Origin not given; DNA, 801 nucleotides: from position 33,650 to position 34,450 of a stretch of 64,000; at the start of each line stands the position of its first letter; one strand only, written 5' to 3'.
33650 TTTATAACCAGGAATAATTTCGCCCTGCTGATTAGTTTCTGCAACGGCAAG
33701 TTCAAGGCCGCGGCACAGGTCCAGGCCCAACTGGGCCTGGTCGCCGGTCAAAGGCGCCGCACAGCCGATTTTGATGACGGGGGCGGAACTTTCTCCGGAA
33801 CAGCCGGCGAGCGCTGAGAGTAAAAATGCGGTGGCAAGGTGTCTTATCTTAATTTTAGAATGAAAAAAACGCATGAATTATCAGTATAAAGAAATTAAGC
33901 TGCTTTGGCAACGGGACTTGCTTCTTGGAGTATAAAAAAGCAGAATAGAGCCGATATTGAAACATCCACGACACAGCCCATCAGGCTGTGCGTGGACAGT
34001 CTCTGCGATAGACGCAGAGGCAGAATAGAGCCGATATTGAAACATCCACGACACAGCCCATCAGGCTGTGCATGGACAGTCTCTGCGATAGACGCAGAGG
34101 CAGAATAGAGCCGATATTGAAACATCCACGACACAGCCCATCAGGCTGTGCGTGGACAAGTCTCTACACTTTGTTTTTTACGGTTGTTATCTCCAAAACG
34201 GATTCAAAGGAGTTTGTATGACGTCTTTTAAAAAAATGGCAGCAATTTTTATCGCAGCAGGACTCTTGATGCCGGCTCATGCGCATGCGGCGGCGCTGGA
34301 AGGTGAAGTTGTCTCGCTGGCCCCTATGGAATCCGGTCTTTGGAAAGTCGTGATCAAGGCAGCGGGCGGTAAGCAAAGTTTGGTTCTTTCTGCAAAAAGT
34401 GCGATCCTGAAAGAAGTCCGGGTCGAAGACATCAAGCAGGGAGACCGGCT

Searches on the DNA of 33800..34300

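Call 77: search_with_rna_model(model_id=R1, source=window, start=33800, end=34300, max_evalue=10, show_alignments=3, filters=off)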
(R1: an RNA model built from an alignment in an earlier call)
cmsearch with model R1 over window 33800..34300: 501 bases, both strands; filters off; matches with E-value up to 10: 14.
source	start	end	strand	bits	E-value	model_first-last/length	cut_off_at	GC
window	33958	34024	-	26.7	7.2e-07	1-69/69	no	0.57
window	34038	34104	-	24.8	2.2e-06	1-69/69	no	0.55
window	33999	34021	+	6.3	0.084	4-28/69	no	0.61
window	34079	34101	+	6.3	0.084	4-28/69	no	0.61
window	34116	34162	+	2.5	0.75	1-69/69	no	0.53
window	34125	34156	-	2.2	0.87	30-63/69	no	0.62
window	33915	33949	-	1.4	1.3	1-69/69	no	0.34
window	34242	34255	-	-0.2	3.4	38-54/69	no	0.36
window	34282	34292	+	-0.5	4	11-21/69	no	0.82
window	33859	33864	+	-0.7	4.6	44-49/69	no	0.17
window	33973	33989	+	-1.1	5.8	38-54/69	no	0.59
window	34053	34069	+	-1.1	5.8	38-54/69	no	0.59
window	34217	34240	+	-1.3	6.6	1-69/69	no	0.29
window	34282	34292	-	-2.1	9.9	11-21/69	no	0.82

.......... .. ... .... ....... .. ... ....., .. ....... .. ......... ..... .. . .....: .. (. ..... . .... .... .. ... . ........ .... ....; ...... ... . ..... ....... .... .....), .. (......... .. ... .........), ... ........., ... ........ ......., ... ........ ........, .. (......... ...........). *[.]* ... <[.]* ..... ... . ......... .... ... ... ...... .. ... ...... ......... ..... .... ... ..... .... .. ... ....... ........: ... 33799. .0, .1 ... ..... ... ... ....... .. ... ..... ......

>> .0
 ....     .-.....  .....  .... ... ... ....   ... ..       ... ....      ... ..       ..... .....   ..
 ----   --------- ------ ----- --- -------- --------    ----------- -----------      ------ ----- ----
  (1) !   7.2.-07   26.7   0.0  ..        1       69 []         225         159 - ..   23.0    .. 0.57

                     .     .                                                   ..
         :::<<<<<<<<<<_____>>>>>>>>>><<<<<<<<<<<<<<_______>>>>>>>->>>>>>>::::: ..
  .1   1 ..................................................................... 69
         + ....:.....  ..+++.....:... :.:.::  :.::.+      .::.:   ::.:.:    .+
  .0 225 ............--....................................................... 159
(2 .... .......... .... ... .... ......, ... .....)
